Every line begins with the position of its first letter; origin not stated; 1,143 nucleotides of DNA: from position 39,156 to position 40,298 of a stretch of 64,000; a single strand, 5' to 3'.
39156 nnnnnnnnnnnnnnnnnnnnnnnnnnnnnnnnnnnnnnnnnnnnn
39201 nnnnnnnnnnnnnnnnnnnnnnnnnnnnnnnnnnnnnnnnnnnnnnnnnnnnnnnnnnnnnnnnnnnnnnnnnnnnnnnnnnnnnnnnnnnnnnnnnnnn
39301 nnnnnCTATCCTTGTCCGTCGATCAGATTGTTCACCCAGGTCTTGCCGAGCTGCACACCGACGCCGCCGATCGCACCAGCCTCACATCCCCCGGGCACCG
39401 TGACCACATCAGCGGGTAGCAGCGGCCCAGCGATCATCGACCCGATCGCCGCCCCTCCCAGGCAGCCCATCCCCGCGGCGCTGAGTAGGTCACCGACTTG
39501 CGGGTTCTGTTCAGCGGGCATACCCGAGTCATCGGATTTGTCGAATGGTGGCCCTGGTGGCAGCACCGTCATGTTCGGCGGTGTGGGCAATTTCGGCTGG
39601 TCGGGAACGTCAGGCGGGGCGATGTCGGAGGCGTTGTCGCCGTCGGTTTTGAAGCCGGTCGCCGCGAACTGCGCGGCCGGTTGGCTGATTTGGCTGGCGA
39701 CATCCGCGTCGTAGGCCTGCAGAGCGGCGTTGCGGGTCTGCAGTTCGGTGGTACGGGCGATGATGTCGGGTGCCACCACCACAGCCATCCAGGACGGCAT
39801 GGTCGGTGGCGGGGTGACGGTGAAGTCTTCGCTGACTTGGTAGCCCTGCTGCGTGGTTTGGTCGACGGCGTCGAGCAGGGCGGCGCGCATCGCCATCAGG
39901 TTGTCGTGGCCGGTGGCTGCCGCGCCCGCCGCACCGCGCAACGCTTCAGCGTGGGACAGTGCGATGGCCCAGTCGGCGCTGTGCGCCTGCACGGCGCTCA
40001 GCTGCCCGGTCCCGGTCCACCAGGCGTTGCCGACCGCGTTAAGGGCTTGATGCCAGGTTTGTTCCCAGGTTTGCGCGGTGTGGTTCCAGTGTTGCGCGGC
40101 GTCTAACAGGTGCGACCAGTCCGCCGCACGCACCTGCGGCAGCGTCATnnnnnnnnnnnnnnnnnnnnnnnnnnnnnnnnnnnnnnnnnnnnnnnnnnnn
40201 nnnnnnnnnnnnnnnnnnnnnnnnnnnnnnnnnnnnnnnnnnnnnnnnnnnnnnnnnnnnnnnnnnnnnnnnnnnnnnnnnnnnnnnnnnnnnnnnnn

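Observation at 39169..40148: Candidate T7SS-delivered polymorphic toxin (WXG+YxxxE N-domain, glycine-zipper C-domain) with adjacent small membrane 'immunity' peptide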

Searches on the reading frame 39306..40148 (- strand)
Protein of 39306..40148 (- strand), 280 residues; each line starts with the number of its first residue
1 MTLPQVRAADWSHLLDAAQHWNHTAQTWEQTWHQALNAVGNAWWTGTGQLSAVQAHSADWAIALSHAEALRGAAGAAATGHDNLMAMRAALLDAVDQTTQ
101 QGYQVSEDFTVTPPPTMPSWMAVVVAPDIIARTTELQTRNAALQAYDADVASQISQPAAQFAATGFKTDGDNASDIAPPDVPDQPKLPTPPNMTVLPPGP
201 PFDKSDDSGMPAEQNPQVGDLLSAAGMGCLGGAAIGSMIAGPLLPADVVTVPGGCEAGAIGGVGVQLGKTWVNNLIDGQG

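Call 3: search_protein_families(library=pfam, proteins=[window:39306-40148:-], max_evalue=0.1)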
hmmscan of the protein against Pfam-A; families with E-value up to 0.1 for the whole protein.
window:39306-40148:- (280 aa): 0 families

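Call 4: search_protein_families(library=ncbifam, proteins=[window:39306-40148:-], max_evalue=0.1)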
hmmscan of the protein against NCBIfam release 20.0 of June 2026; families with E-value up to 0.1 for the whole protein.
window:39306-40148:- (280 aa): 0 families

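Call 9: search_protein_families(library=phrogs, proteins=[window:39306-40148:-], max_evalue=0.01)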
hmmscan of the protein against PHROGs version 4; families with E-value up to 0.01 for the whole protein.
window:39306-40148:- (280 aa): 0 families

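Call 10: find_homologous_proteins(query=window:39306-40148:-)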
Query window:39306-40148:- (280 aa): 1 proteins with E <= 0.001 among 8000 candidates.
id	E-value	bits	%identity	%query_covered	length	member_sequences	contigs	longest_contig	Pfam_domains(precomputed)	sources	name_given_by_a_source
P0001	3.7e-182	622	100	100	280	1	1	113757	-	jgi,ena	jgi:hypothetical protein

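Call 11: find_encoding_contigs(protein=P0001, flank=10000, max_places=5)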
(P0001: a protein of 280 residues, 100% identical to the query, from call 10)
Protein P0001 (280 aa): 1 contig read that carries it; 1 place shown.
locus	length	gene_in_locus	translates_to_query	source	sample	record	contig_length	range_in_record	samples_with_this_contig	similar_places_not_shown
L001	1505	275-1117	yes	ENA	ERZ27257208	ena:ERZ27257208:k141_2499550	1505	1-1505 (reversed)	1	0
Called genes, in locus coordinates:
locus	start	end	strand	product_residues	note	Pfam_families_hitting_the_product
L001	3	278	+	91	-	?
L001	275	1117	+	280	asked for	-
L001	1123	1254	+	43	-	-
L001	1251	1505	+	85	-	?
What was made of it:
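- Checked: An independent ENA assembly also calls it as a gene (call 11).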

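Call 13: search_dna_similar(query=window:39306-40148:-, collection=phages, mode=protein, max_evalue=1)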
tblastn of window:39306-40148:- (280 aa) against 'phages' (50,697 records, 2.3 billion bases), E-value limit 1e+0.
No match.

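Call 19: search_solved_structures(query=window:39306-40148:-, max_evalue=10, show_alignments=3)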
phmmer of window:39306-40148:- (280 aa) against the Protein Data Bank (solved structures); distinct sequences matched with E-value up to 10: 6.
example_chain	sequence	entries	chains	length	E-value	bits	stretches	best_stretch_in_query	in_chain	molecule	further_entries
8s7v_I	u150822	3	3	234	0.47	13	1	200-251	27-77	Methyl-coenzyme M reductase operon protein C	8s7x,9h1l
4nk8_A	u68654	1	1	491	0.9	12.1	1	106-142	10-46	Poly(beta-D-mannuronate) C5 epimerase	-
4nk6_A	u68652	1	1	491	0.9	12.1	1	106-142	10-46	Poly(beta-D-mannuronate) C5 epimerase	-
1zos_A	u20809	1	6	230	1.4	11.5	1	27-78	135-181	5'-methylthioadenosine / S-adenosylhomocysteine nucleosidase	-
3mms_A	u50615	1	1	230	1.4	11.5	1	27-78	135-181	5'-methylthioadenosine / S-adenosylhomocysteine nucleosidase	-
5fsu_A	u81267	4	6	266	1.6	11.3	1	217-260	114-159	MACRODOMAIN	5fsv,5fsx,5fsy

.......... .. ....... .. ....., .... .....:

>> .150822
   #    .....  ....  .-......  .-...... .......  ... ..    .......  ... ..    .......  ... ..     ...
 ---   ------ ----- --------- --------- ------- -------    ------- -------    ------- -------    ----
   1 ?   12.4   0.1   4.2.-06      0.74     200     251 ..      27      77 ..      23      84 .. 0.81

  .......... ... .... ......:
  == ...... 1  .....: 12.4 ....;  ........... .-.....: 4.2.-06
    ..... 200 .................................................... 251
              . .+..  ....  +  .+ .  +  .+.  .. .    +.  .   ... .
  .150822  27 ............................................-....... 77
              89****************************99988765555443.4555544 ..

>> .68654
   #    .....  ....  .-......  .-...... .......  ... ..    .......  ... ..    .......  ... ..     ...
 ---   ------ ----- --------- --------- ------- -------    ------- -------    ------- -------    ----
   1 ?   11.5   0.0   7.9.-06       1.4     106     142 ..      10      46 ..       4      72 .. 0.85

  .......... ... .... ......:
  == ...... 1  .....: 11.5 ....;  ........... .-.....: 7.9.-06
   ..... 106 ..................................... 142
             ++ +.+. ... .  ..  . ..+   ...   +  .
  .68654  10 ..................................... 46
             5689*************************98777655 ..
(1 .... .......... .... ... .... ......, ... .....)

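Call 25: predict_structure(protein=window:39306-40148:-)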
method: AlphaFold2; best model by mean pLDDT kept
length: 280 residues; sequences in the alignment: 1
mean_pLDDT: 47.6   pTM: 0.32
mean pLDDT of the five models: 47.6, 40.1, 37.2, 36.7, 35.9
residues with pLDDT >= 90: 0; 70-90: 10; 50-70: 97; < 50: 173
segments of 3 or more residues with pLDDT < 50: 1-9, 47-60, 123-125, 150-270, 272-276, 278-280
pLDDT, mean of each block of 10 residues (from residue 1): 38 51 55 55 50 44 50 53 57 65 62 68 52 56 50 44 42 41 42 40 41 34 38 40 37 38 45 44
secondary structure, 60 per line:
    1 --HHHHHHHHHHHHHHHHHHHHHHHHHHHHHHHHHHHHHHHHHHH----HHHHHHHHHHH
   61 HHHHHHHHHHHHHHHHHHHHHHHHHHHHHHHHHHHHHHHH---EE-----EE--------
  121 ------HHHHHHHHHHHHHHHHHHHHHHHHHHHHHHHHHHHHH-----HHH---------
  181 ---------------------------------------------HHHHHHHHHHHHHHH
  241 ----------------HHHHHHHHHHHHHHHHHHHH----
elements in order: H3-45 H50-100 H127-163 H226-240 H257-276
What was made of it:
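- Tried and rejected: The model was unusable (pLDDT 47.6; call 25).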

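Call 26: search_protein_representatives(protein=window:39306-40148:-)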
Query: 280 residues. Proteins with E-value up to 0.001 (for the whole library): 297; up to 1e-10: 42; up to 1e-30: 2. The best 150 are listed.
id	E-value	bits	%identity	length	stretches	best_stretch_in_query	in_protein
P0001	1.2e-182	622.1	100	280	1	1-280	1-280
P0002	5.4e-60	219.6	50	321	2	2-190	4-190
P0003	2.1e-26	109.4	42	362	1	2-199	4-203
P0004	4.1e-26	108.4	62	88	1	193-280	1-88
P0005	4.5e-25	105.0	38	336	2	2-194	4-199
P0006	6.6e-25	104.5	38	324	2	2-188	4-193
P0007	2.1e-18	83.2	47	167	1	2-114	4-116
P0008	3.3e-17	79.2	31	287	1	2-277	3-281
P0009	1.4e-16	77.2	35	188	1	2-162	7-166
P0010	1.6e-16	77.0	34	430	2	126-280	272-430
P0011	4.8e-16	75.4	36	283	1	2-228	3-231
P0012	8.3e-16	74.6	31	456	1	3-193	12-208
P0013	1.9e-15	73.5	35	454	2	185-280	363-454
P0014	4.2e-15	72.3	33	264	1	1-271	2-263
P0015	4.5e-15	72.2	37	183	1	1-176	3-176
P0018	6.2e-14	68.5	35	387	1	5-193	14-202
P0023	3.3e-12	62.8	33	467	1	2-208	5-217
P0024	3.5e-12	62.7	31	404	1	2-177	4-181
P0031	2.2e-11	60.1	32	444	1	2-221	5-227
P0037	6.3e-11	58.6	33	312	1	52-280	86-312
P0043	1.2e-10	57.7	31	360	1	2-184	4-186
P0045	1.4e-10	57.5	31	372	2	2-218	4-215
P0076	2.7e-09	53.2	32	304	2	136-278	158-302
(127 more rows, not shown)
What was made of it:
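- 39306..40148 (-): 280-aa polymorphic-toxin-type protein (g280): N-terminal secretion domain, Pro-rich linker, C-terminal glycine-zipper module. It has 297 relatives at E<=1e-3 among 1.84 billion cluster representatives (call 26).
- Tried and rejected: The exhaustive HMMER search found the family instead (call 26).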

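Call 29: search_protein_families(library=pfam, alignment_id=A1, max_evalue=0.001)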
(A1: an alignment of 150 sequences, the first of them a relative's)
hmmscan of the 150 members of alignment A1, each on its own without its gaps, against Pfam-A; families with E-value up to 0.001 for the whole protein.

A. member 1, P0001 (280 aa): 0 families

B. families by the number of members that match (of 150 scanned): 10 families
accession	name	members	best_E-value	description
PF00823.25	PPE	8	9.8e-05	PPE family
PF06259.18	Abhydrolase_8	2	1.3e-14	Alpha/beta hydrolase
PF22322.1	DUF6973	1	1.5e-27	Domain of unknown function (DUF6973)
PF12671.13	Amidase_6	1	2.3e-21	Putative amidase domain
PF14410.12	GH-E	1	8.8e-16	HNH/ENDO VII superfamily nuclease with conserved GHE residues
PF07510.16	GmrSD_C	1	3.9e-14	GmrSD restriction endonucleases, C-terminal domain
PF25547.1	WXG100_2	1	4.5e-05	WXG100 like domain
PF13395.12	HNH_4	1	9.1e-05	HNH endonuclease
PF13488.11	Gly-zipper_Omp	1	9.3e-05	Glycine zipper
PF06013.18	WXG100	1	0.00011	Proteins of 100 residues with WXG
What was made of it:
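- Closest known: PEST. Same: The C-termini are polymorphic (call 29).
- Family members end in GH-E, HNH_4, GmrSD_C, Amidase_6, Abhydrolase_8 or DUF6973 domains (call 29). The same N-domain family carries bona fide toxin domains (call 29).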

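Call 41: find_related_loci(query=A4, collection=genome_contigs, flank=6000)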
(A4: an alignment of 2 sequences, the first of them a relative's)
Query A4 (280 aa) in genome_contigs; peptide patterns used: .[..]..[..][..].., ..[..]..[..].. (x = any residue, [..] = any of these).
160 stretches matched a pattern, but none encodes a relative of the query by tblastn (E <= 1e-3).

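Call 48: find_homologous_proteins(query=A6, max_evalue=0.001)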
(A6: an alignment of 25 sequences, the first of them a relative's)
Query A6 (25 sequences) (280 aa, profile of the alignment): 2 proteins with E <= 0.001 among 8000 candidates.
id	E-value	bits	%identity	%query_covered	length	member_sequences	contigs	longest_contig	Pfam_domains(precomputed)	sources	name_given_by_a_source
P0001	6.6e-93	330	100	100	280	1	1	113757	-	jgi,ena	jgi:hypothetical protein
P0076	1.9e-68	250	26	99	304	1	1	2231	-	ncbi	-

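Call 49: find_encoding_contigs(protein=P0002, flank=8000, max_places=4)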
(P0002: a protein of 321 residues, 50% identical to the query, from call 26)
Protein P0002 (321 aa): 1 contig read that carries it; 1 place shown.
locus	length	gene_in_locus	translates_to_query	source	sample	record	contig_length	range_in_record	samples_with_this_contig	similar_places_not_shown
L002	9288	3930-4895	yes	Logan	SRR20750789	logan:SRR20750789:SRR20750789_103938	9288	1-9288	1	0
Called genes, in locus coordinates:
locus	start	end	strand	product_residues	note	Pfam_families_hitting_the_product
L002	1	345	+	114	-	?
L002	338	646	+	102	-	-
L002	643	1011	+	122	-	-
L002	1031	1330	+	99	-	PF00934:PE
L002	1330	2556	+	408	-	PF00823:PPE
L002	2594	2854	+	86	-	-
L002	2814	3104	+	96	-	-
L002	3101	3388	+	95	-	-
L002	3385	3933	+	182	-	-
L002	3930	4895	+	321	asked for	-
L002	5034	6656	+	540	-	-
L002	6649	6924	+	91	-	-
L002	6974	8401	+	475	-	PF01145:Band_7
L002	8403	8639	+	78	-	-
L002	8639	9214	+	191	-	-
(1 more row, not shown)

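Call 50: find_encoding_contigs(protein=P0076, flank=8000, max_places=4)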
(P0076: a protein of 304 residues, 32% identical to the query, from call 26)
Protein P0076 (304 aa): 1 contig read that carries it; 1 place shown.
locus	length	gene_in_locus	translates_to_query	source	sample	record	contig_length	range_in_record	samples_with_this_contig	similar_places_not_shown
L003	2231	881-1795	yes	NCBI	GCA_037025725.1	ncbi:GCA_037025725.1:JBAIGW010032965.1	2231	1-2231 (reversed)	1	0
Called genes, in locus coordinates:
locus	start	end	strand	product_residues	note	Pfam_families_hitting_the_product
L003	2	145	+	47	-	?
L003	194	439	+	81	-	-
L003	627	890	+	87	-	-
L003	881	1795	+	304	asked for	-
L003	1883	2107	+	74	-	-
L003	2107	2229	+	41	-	?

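Call 53: find_encoding_contigs(protein=P0005, flank=6000, max_places=3)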
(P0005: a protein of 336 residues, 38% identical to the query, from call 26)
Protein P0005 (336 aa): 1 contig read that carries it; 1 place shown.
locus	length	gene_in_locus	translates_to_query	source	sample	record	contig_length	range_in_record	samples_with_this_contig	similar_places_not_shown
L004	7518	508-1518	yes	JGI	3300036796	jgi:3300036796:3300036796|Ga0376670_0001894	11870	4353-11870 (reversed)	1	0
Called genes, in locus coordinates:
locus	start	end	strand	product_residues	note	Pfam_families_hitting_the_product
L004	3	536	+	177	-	?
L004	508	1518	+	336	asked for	-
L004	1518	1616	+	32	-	-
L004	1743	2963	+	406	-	-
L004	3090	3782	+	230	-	-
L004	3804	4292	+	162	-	-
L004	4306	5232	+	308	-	-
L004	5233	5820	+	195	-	-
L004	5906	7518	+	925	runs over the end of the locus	-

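Call 54: find_encoding_contigs(protein=P0013, flank=6000, max_places=3)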
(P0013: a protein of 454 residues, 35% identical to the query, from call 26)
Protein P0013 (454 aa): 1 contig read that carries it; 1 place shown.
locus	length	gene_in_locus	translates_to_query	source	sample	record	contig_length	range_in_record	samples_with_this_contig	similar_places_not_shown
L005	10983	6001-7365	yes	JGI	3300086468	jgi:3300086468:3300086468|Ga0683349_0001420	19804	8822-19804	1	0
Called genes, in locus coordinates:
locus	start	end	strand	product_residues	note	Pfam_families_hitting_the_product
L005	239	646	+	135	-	PF11774:Lsr2, PF23359:Lsr2_DNA-bd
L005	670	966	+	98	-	PF06013:WXG100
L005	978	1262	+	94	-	PF06013:WXG100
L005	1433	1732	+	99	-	PF00934:PE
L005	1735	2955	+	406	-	PF00823:PPE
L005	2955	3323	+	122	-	-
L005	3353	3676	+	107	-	-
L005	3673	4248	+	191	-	-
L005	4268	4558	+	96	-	-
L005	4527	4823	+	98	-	-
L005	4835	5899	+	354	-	PF07510:GmrSD_C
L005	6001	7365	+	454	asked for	-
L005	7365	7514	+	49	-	-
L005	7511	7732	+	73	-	-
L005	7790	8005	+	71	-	-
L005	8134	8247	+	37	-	-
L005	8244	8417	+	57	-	-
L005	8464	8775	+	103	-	-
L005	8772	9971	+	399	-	-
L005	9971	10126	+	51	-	-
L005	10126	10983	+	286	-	?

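Call 55: find_encoding_contigs(protein=P0037, flank=6000, max_places=3)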
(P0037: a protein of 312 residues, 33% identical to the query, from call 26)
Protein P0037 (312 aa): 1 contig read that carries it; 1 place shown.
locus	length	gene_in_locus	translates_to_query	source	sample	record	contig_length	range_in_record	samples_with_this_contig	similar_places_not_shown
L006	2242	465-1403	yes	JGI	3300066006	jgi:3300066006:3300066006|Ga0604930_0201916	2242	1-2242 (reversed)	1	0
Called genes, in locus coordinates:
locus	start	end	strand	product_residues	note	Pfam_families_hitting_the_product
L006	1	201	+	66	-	?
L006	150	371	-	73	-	-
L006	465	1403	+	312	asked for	-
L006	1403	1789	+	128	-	-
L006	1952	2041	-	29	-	-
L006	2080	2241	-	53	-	?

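Call 60: search_solved_structures(query=A1, max_evalue=10, show_alignments=3)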
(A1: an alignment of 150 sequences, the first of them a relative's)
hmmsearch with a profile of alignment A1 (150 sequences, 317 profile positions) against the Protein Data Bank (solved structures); distinct sequences matched with E-value up to 10: 2.
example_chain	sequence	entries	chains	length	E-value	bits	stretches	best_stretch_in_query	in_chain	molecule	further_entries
9e2g_4H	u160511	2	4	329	0.012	18.4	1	150-288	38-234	MC7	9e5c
8r2o_A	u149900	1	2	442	4.3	10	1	181-234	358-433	Maltodextrin-binding protein,Huntingtin, myristoylated N-terminal fragment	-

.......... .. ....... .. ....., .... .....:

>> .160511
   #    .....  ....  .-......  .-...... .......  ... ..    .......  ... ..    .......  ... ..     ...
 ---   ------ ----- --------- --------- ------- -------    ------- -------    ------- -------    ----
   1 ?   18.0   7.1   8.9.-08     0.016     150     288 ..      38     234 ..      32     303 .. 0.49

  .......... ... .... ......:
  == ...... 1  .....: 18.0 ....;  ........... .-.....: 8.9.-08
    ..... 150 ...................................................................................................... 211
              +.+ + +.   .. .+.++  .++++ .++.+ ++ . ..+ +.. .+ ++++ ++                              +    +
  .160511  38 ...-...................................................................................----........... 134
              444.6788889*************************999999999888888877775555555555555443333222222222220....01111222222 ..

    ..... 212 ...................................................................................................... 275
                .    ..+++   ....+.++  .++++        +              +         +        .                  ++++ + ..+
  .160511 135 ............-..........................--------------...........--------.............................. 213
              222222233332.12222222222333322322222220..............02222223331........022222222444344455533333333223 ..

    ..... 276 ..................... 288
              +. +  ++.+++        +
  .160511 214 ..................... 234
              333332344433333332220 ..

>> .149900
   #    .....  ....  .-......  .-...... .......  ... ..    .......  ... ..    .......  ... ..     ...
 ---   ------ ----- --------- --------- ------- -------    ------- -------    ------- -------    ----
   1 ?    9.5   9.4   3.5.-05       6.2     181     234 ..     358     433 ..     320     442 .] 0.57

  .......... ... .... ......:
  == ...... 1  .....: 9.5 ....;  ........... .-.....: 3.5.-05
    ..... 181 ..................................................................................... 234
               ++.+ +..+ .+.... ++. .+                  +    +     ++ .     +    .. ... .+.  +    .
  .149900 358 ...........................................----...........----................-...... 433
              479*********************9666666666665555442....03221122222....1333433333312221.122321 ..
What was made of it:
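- Tried and rejected: The single sequence and the profile gave only chance hits (calls 19, 60).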

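Call 64: search_dna_similar(query=P0043, collection=phages, mode=protein, max_rows=15, max_evalue=0.001)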
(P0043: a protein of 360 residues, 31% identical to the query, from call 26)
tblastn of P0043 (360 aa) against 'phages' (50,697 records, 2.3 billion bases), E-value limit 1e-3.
Records with a match: 5; places in all: 5; records where one place covers at least 80% of the query: 0.
Best place of each record, by identity: <60% 5.
By first word of the organism name: Mycobacterium 5.
By host as written in the record: Mycobacterium smegmatis mc2 155 2; Mycobacterium abscessus GD43A 1; Mycobacterium abscessus CCUG48898T 1; Mycobacterium smegmatis mc2155 1.
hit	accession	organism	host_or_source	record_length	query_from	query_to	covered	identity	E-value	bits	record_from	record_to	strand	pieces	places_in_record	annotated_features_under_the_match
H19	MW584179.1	Mycobacterium phage prophiGD43A-1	Mycobacterium abscessus GD43A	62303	4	155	42%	39.5%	2e-15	83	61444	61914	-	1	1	117: polymorphic toxin protein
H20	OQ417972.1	Mycobacterium phage CCUG48898T-2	Mycobacterium abscessus CCUG48898T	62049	4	155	42%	38.9%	1e-13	78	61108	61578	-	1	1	109: polymorphic toxin protein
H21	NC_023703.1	Mycobacterium phage Dori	Mycobacterium smegmatis mc2 155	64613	6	153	41%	39.1%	6e-15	82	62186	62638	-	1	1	88: hypothetical protein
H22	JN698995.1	Mycobacterium phage Dori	Mycobacterium smegmatis mc2 155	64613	6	153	41%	39.1%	6e-15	82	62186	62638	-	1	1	88: hypothetical protein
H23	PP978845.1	Mycobacterium phage Mao1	Mycobacterium smegmatis mc2155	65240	6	153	41%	39.1%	1e-14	81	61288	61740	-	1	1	92: hypothetical protein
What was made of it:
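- A typical family member hits gp117 and Dori gp88 by tblastn at E 2e-15 (call 64).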

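Call 65: get_annotated_region(hit=H19, flank=2500)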
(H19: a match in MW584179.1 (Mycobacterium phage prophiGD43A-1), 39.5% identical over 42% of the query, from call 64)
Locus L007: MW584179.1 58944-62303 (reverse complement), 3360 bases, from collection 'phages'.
description: Mycobacterium phage prophiGD43A-1, complete genome.
organism: Mycobacterium phage prophiGD43A-1 (NCBI taxid 2813260)
taxonomy: Viruses; Duplodnaviria; Heunggongvirae; Uroviricota; Caudoviricetes
host: Mycobacterium abscessus GD43A; source: -; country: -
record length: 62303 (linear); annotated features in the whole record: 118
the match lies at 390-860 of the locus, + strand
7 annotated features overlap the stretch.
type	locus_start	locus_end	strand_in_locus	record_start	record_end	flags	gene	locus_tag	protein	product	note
CDS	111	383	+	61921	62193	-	118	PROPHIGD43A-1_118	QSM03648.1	ESX complex protein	-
CDS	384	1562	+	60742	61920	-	117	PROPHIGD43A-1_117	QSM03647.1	polymorphic toxin protein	-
CDS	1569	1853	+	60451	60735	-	116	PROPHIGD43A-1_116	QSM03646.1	hypothetical protein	-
CDS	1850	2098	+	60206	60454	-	115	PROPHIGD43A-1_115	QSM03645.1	hypothetical protein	-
CDS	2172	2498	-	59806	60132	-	114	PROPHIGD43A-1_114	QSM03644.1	hypothetical protein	-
CDS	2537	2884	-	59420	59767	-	113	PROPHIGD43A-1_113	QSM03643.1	hypothetical protein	-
CDS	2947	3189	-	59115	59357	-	112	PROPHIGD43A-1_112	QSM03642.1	hypothetical protein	-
